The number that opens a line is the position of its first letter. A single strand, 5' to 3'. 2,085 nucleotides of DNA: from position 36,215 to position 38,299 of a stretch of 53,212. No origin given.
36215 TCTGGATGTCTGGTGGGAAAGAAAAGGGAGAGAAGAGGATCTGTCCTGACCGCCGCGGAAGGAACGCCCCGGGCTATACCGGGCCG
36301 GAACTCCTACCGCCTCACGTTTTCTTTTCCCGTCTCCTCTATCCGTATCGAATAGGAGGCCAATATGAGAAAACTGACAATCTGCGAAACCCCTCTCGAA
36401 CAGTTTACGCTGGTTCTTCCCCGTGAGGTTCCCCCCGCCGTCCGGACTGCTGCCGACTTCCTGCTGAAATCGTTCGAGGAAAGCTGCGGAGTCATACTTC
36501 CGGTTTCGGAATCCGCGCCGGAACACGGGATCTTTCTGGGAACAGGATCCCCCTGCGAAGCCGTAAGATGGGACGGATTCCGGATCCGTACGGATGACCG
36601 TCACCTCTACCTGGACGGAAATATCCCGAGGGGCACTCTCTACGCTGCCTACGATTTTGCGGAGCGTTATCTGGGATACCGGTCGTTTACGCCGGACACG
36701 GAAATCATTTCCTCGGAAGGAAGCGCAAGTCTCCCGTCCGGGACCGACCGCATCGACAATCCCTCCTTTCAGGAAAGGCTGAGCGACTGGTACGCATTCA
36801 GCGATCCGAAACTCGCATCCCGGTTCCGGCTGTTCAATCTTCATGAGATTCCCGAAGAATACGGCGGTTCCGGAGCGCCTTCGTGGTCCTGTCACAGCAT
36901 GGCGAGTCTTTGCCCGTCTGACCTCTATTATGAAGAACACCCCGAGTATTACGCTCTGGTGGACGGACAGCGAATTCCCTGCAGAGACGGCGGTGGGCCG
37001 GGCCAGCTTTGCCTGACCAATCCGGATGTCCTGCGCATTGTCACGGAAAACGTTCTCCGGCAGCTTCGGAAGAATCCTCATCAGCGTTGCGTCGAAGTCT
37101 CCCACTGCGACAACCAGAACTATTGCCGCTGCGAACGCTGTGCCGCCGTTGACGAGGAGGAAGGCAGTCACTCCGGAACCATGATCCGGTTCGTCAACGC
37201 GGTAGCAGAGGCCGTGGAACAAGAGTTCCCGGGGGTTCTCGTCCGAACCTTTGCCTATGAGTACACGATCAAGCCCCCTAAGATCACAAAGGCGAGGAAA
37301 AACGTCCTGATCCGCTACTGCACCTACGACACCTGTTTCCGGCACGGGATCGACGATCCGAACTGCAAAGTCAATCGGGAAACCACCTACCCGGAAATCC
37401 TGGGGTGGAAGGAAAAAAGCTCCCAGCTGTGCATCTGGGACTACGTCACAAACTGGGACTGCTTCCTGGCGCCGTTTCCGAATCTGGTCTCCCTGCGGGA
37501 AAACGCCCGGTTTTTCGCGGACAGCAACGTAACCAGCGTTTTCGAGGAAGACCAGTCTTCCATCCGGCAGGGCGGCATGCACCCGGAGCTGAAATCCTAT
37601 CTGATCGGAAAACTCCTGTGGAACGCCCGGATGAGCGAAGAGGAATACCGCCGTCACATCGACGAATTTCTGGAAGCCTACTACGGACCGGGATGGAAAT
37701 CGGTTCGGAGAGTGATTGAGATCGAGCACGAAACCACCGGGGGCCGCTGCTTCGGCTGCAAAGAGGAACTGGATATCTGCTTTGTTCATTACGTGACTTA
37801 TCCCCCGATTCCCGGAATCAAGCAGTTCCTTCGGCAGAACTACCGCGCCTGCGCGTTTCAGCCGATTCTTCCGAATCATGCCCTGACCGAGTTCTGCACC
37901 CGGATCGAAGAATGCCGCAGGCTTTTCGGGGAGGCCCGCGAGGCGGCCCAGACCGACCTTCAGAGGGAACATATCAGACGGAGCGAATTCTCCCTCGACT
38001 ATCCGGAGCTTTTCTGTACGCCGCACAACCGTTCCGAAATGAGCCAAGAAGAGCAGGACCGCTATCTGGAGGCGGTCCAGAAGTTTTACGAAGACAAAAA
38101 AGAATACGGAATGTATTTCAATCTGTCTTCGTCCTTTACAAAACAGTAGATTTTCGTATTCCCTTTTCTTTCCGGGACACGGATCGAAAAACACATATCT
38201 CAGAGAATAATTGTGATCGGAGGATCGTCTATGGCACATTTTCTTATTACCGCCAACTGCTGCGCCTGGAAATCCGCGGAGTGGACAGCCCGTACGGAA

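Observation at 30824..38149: Four tandem, signal-peptide-less DUF4838-type paralogs in a single operon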

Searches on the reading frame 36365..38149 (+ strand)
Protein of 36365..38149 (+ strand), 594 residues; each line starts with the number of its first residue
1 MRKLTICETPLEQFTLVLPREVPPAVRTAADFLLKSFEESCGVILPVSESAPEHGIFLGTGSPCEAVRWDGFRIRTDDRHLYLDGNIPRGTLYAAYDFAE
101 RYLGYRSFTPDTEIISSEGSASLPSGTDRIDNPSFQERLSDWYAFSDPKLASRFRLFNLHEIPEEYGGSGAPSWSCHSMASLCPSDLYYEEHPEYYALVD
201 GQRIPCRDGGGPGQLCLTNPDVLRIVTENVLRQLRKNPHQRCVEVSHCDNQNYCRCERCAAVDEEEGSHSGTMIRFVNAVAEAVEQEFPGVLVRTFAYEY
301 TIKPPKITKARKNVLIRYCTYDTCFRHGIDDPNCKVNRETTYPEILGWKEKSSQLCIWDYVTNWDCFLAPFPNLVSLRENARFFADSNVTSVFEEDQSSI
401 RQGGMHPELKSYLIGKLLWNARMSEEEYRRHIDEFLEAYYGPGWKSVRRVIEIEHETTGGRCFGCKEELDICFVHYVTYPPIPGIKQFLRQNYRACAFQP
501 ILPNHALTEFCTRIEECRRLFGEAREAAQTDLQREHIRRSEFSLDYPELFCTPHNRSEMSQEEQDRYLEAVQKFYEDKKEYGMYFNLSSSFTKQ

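Call 5: search_protein_families(library=pfam, proteins=[window:36365-38149:+], max_evalue=0.01)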
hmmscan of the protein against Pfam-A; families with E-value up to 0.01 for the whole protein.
window:36365-38149:+ (594 aa): 1 family
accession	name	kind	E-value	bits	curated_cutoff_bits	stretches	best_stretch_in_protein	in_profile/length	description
PF16126.11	DUF4838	-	3.6e-84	283.1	26.6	1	109-442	3-314/325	Domain of unknown function (DUF4838)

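Call 6: search_protein_families(library=ncbifam, proteins=[window:36365-38149:+], max_evalue=0.01)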
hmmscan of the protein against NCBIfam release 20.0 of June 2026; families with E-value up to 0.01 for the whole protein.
window:36365-38149:+ (594 aa): 0 families

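Call 7: search_solved_structures(query=window:36365-38149:+, max_evalue=1, show_alignments=2)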
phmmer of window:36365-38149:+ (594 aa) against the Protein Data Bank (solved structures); distinct sequences matched with E-value up to 1: 1.
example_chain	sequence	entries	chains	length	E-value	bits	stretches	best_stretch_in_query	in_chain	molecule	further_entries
8blq_B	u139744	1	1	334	0.9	11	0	148-213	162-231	CODV-Fab, light chain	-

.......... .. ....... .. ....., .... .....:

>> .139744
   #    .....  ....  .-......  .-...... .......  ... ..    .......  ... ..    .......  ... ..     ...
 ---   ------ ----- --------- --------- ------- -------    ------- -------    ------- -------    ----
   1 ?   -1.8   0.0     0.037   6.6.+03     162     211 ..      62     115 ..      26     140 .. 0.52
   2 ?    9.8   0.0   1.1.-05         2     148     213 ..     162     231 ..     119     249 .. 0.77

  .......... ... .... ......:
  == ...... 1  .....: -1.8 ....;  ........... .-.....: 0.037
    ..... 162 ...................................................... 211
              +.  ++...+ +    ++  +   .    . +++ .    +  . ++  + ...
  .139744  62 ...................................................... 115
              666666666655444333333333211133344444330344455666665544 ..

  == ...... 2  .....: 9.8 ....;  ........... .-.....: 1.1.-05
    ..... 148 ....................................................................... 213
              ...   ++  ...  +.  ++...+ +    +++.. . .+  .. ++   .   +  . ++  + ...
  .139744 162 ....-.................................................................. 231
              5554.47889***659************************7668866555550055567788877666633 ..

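Call 19: find_homologous_proteins(query=window:36365-38149:+, max_evalue=0.00001)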
Query window:36365-38149:+ (594 aa): 2976 proteins with E <= 0.00001 among 8000 candidates; the best 120 are listed.
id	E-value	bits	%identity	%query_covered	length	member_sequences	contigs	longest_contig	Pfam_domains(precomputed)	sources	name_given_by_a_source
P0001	0.0e+0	1337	94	100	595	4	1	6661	PF16126.12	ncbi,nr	ncbi:MAG: DUF4838 domain-containing protein [Clostridia bacterium]|nr:DUF4838 domain-containing prot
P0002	4.6e-262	889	63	99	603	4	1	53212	PF16126.12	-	-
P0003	2.0e-252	857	61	99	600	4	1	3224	PF16126.12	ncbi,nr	ncbi:MAG: DUF4838 domain-containing protein [Clostridia bacterium]|nr:DUF4838 domain-containing prot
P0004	2.0e-249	847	61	99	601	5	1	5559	PF16126.12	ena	-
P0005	2.0e-242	824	59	99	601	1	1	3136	PF16126.12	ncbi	-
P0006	4.1e-238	810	58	99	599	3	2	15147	PF16126.12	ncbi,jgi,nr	ncbi:MAG: DUF4838 domain-containing protein [Ruminococcaceae bacterium]|nr:DUF4838 domain-containing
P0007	4.2e-237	807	58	99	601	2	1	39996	PF16126.12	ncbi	-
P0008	1.3e-235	802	59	100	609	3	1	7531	PF16126.12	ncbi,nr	ncbi:MAG: DUF4838 domain-containing protein [Clostridia bacterium]|nr:DUF4838 domain-containing prot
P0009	1.7e-228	778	55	100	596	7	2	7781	PF16126.12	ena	-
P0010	1.9e-226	771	56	99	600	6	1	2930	PF16126.12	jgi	-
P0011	4.2e-226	770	55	100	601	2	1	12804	PF16126.12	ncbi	-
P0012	4.1e-224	764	55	99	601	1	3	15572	PF16126.12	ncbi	-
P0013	2.3e-223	761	54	99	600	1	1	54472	PF16126.12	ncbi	-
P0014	7.2e-221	753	54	99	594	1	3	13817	PF16126.12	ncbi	-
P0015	2.0e-220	751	55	99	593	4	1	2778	PF16126.12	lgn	-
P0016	7.4e-220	750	55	99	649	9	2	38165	PF16126.12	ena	-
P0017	1.1e-217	742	54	99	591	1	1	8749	PF16126.12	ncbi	-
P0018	1.8e-217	742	54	99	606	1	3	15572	PF16126.12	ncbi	-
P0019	1.9e-216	738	55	99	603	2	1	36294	PF16126.12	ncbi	-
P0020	2.2e-216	738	53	99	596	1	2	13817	PF16126.12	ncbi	-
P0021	1.9e-214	732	54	99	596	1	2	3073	PF16126.12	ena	-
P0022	7.5e-213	726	54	99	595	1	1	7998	PF16126.12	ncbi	-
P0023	2.6e-212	725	54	99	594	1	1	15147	PF16126.12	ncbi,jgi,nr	ncbi:MAG: DUF4838 domain-containing protein [Ruminococcaceae bacterium]|nr:DUF4838 domain-containing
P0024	4.1e-211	721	53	100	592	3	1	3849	PF16126.12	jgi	-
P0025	2.3e-210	718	52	99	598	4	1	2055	PF16126.12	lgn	-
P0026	3.4e-208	711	52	100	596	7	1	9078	PF16126.12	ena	-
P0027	1.0e-203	696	52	99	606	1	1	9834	PF16126.12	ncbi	-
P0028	1.2e-203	696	52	99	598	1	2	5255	PF16126.12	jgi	-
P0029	3.5e-203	694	53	100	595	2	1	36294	PF16126.12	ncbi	-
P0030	4.0e-203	694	51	99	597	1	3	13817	PF16126.12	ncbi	-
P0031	4.2e-203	694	53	99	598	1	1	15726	PF16126.12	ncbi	-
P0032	1.2e-202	693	52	99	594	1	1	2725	PF16126.12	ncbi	-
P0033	2.5e-202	692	52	99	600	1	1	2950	PF16126.12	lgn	-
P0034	3.7e-202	691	52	95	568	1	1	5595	PF16126.12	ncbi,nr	ncbi:MAG: DUF4838 domain-containing protein, partial [Ruminococcaceae bacterium]|nr:DUF4838 domain-c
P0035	1.2e-201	689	51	100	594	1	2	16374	PF16126.12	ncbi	-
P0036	1.4e-201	689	50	99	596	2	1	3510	PF16126.12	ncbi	-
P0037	6.8e-201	687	52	99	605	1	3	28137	PF16126.12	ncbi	-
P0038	1.4e-200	686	52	100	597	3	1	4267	PF16126.12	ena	-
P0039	4.0e-199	681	51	99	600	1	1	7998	PF16126.12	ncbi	-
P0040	4.4e-199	681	51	99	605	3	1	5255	PF16126.12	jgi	-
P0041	1.6e-198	679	51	97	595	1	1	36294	PF16126.12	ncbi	-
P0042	1.1e-197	676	48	100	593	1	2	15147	PF16126.12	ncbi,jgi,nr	ncbi:MAG: DUF4838 domain-containing protein [Ruminococcaceae bacterium]|nr:DUF4838 domain-containing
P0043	1.1e-197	676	51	99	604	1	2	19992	PF16126.12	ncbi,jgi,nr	ncbi:MAG: DUF4838 domain-containing protein [Ruminococcaceae bacterium]|nr:DUF4838 domain-containing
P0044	1.3e-196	673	51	99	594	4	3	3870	PF16126.12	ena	-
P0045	2.2e-196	672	51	100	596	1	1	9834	PF16126.12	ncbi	-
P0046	3.5e-196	671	52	99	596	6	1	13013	PF16126.12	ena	-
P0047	8.7e-196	670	49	99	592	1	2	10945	PF16126.12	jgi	-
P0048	6.3e-195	667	51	99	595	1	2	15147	PF16126.12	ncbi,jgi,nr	ncbi:MAG: DUF4838 domain-containing protein [Ruminococcaceae bacterium]|nr:DUF4838 domain-containing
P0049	1.1e-194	666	51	99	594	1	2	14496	PF16126.12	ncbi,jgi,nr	ncbi:MAG: DUF4838 domain-containing protein [Ruminococcaceae bacterium]|nr:DUF4838 domain-containing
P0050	1.2e-194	666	49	100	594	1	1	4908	PF16126.12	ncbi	-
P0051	1.2e-194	666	49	99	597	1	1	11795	PF16126.12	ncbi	-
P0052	5.0e-194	664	51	99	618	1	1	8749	PF16126.12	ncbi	-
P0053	2.1e-193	662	50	99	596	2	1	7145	PF16126.12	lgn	-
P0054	3.3e-193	662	50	99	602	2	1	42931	PF16126.12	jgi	-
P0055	2.1e-192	659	50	99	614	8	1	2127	PF16126.12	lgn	-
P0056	1.1e-191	656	49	99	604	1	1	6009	PF16126.12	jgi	-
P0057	1.6e-190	653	50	99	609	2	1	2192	PF16126.12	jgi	-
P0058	1.0e-189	650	51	95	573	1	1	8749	PF16126.12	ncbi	-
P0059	1.1e-188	647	49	100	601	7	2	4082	PF16126.12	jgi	-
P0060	3.1e-188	645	50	99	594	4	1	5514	PF16126.12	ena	-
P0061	6.0e-188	644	49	99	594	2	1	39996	PF16126.12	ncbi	-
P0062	8.4e-187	640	48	98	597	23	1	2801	PF16126.12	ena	-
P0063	1.1e-186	640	47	100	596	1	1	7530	PF16126.12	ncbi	-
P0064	2.3e-186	639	50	99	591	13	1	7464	PF16126.12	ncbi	-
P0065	3.4e-186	638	49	98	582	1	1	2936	PF16126.12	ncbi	-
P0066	4.9e-186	638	48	99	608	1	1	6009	PF16126.12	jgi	-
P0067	1.0e-185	637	48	100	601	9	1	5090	PF16126.12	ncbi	-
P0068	3.3e-185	635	49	99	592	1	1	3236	PF16126.12,PF02838.21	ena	-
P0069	4.1e-185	635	49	99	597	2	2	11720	PF16126.12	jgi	-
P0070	4.8e-185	635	50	99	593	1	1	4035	PF16126.12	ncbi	-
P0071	5.5e-185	634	49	99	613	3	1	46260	PF16126.12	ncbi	-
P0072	2.3e-184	632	51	98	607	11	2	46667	PF16126.12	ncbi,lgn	-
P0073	2.9e-184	632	50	99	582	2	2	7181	PF16126.12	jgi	-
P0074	3.9e-184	632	50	99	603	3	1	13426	PF16126.12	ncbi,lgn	-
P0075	2.8e-183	629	48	99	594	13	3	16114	PF16126.12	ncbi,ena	-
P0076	5.9e-183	628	49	99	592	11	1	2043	PF16126.12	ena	-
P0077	1.4e-182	626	48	99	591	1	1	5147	PF16126.12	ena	-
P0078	1.1e-181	623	47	98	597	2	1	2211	PF16126.12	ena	-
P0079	2.5e-181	622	47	99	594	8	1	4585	PF16126.12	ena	-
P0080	1.9e-180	619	48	99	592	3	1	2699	PF16126.12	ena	-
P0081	5.8e-180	618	48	99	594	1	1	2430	PF16126.12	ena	-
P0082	6.7e-180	618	47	99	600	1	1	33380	PF16126.12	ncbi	-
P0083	1.9e-179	616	48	99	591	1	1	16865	PF16126.12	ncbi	-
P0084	2.1e-179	616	47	99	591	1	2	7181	PF16126.12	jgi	-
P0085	1.4e-178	613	48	99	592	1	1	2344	PF16126.12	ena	-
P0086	1.8e-178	613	47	99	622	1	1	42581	PF16126.12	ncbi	-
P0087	1.2e-177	610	49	99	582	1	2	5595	PF16126.12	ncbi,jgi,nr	ncbi:MAG: DUF4838 domain-containing protein [Ruminococcaceae bacterium]|nr:DUF4838 domain-containing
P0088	2.3e-176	606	47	99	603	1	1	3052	PF16126.12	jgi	-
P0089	4.6e-176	605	47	99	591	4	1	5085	PF16126.12,PF02838.21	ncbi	-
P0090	6.6e-176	604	47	99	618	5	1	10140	PF16126.12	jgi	-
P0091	3.7e-175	602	46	98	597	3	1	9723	PF16126.12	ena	-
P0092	4.9e-175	602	47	99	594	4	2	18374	PF16126.12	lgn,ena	-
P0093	2.8e-174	599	48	99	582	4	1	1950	PF16126.12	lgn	-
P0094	6.1e-174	598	49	99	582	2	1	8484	PF16126.12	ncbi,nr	ncbi:MAG: DUF4838 domain-containing protein [Clostridia bacterium]|nr:DUF4838 domain-containing prot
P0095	2.3e-172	593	46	99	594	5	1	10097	PF16126.12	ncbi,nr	ncbi:MAG: DUF4838 domain-containing protein [Clostridia bacterium]|nr:DUF4838 domain-containing prot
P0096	2.4e-172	593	48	99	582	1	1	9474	PF16126.12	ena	-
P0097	1.6e-171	590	47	98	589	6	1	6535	PF16126.12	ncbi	-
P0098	1.1e-170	587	47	99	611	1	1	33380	PF16126.12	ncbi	-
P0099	1.0e-169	584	45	99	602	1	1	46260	PF16126.12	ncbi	-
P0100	1.3e-169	584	47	99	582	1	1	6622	PF16126.12,PF02838.21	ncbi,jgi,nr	ncbi:MAG: DUF4838 domain-containing protein [Ruminococcaceae bacterium]|nr:DUF4838 domain-containing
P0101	1.5e-162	560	45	98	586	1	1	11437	PF16126.12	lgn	-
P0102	2.3e-157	543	44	99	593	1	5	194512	PF16126.12,PF03648.20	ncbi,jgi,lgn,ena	jgi:hypothetical protein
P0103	1.2e-156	541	44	99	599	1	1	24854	PF16126.12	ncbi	-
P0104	7.6e-155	535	43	99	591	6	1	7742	PF16126.12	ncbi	-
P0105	6.1e-153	529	46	98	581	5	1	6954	PF16126.12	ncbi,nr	ncbi:MAG: DUF4838 domain-containing protein [Clostridia bacterium]|nr:DUF4838 domain-containing prot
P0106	2.2e-152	527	42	99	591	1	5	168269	PF16126.12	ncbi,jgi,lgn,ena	jgi:hypothetical protein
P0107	1.0e-151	524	44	98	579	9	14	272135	PF16126.12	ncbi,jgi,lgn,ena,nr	ncbi:MAG: DUF4838 domain-containing protein [Ruminococcaceae bacterium]|nr:DUF4838 domain-containing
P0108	5.0e-150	519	44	99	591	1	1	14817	PF16126.12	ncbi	-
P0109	9.3e-150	518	58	67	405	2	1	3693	PF16126.12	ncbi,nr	ncbi:MAG: DUF4838 domain-containing protein, partial [Clostridia bacterium]|nr:DUF4838 domain-contai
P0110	9.6e-150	518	42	99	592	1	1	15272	PF16126.12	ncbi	-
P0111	2.6e-145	503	43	99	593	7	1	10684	PF16126.12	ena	-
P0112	4.8e-145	502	41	100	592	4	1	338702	PF16126.12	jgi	jgi:hypothetical protein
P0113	4.6e-142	493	40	100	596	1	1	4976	PF16126.12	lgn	-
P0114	3.6e-140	486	41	100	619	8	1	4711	PF16126.12,PF03648.20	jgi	jgi:hypothetical protein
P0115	5.9e-139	482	41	98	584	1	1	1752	PF16126.12,PF03648.20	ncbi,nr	ncbi:MAG: DUF4838 domain-containing protein, partial [Lentisphaerae bacterium]|nr:DUF4838 domain-con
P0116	5.9e-133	463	40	98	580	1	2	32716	PF16126.12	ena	-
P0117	1.3e-130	455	57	59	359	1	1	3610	PF16126.12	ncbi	-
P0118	5.8e-124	433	54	61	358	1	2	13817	PF16126.12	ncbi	-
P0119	5.9e-124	433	47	71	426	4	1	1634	PF16126.12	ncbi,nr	ncbi:MAG: DUF4838 domain-containing protein, partial [Clostridia bacterium]|nr:DUF4838 domain-contai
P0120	1.1e-119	419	38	99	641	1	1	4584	PF16126.12,PF03648.20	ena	-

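Call 21: find_encoding_contigs(protein=P0006, flank=10000, max_places=3)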
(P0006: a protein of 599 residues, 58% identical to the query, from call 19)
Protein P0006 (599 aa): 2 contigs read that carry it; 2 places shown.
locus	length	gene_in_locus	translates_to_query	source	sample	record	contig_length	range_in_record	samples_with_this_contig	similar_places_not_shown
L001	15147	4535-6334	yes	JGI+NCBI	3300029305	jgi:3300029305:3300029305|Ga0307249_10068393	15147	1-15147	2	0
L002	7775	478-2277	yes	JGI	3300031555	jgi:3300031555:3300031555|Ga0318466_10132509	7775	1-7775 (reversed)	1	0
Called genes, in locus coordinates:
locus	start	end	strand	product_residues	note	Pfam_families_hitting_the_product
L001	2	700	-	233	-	PF20434:BD-FAE, PF07859:Abhydrolase_3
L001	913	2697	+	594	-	PF16126:DUF4838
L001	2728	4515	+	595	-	PF16126:DUF4838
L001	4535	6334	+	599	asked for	PF16126:DUF4838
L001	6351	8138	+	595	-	PF16126:DUF4838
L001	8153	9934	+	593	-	PF16126:DUF4838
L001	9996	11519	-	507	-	-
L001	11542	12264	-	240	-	PF02811:PHP (weak)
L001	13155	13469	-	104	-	-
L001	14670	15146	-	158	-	PF13343:SBP_bac_6, PF13416:SBP_bac_8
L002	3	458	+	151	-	?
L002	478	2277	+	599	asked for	PF16126:DUF4838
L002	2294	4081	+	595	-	PF16126:DUF4838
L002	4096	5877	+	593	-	PF16126:DUF4838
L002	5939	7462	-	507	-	-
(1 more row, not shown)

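Call 22: find_encoding_contigs(protein=P0019, flank=10000, max_places=3)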
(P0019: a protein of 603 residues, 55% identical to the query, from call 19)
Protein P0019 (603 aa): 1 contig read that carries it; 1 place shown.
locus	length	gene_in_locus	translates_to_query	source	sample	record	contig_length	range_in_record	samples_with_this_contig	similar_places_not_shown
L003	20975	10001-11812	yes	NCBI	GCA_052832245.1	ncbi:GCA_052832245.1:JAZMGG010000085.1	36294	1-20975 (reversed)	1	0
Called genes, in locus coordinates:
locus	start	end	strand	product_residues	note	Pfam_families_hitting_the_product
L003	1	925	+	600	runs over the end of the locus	PF16126:DUF4838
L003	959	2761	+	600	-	PF16126:DUF4838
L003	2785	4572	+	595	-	PF16126:DUF4838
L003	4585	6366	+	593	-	PF16126:DUF4838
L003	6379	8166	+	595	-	PF16126:DUF4838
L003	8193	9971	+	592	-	PF16126:DUF4838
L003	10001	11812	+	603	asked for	PF16126:DUF4838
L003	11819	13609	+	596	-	PF16126:DUF4838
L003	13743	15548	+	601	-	PF16126:DUF4838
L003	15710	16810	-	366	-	PF08240:ADH_N, PF16912:Glu_dehyd_C, PF00107:ADH_zinc_N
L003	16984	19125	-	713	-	PF02901:PFL-like, PF01228:Gly_radical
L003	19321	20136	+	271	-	PF12833:HTH_18, PF00165:HTH_AraC (weak)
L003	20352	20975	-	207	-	?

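Call 33: find_related_loci(query=A2, collection=genome_contigs, flank=10000)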
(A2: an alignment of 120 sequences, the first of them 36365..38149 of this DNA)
Query A2 (594 aa) in genome_contigs; peptide patterns used: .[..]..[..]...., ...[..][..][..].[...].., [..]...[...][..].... (x = any residue, [..] = any of these).
598 stretches matched a pattern (row limit reached: there are more); 578 encode a relative of the query (tblastn E <= 1e-3); the best 80 are kept; 79 distinct loci.
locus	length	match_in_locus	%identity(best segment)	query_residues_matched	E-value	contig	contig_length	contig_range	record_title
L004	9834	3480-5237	55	1-586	0e+0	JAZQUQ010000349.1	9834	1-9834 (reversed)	MAG: Eubacteriales bacterium isolate T1900045180_TC20190176.MAGScoT_cleanbin_000015 SGB_5229_k141_2477356, whole genome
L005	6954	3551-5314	52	1-590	0e+0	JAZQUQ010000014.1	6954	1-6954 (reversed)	MAG: Eubacteriales bacterium isolate T1900045180_TC20190176.MAGScoT_cleanbin_000015 SGB_5229_k141_217931, whole genome s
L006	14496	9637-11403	51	1-590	0e+0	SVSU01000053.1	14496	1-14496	MAG: Oscillospiraceae bacterium isolate SIG677 NODE_71754_length_14496_cov_1.221379, whole genome shotgun sequence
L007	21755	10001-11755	50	3-590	0e+0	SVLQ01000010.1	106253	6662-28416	MAG: Oscillospiraceae bacterium isolate SIG491 NODE_4562_length_106253_cov_4.725713, whole genome shotgun sequence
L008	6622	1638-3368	47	1-590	7e-172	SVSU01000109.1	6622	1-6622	MAG: Oscillospiraceae bacterium isolate SIG677 NODE_170392_length_6622_cov_1.208006, whole genome shotgun sequence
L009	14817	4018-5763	44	1-587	9e-151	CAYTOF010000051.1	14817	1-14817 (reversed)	MAG TPA_asm: uncultured Oscillospiraceae bacterium isolate binchicken_co39_19 genome assembly, contig: NODE_9796_length_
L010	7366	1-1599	43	51-591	2e-147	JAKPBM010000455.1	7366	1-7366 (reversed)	MAG: Bacillota bacterium isolate USSF_metabat.36 k201_522173, whole genome shotgun sequence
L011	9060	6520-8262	42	1-584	1e-142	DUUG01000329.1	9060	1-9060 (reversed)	MAG TPA_asm: Clostridiales bacterium isolate AS08sgBPME_187 298729_AS08, whole genome shotgun sequence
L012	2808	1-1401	42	123-594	3e-114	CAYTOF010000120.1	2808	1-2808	MAG TPA_asm: uncultured Oscillospiraceae bacterium isolate binchicken_co39_19 genome assembly, contig: NODE_70388_length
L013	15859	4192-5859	35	1-583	1e-100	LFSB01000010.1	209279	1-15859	MAG: Clostridiales bacterium DTU089 scaffold772, whole genome shotgun sequence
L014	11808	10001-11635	36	1-586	3e-100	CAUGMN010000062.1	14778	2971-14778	MAG TPA_asm: uncultured Eubacteriales bacterium isolate SRR16280022_bin.28_MetaWRAP_v1.3_MAG genome assembly, contig: ER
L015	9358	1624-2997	39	14-461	2e-93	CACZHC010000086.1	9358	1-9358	uncultured bacterium isolate RUG12612 genome assembly, contig: RUG12612_asm_86, whole genome shotgun sequence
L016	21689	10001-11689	33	3-546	3e-92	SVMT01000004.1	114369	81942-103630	MAG: Oscillospiraceae bacterium isolate SIG520 NODE_765_length_114369_cov_1.832846, whole genome shotgun sequence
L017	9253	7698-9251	34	1-542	7e-92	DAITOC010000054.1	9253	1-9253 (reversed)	MAG TPA_asm: Clostridiales bacterium isolate CTOTU19821 NODE_6219_length_9253_cov_4.529245, whole genome shotgun sequenc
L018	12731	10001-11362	38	14-455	9e-92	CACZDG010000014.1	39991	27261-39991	uncultured bacterium isolate RUG12514 genome assembly, contig: RUG12514_asm_14, whole genome shotgun sequence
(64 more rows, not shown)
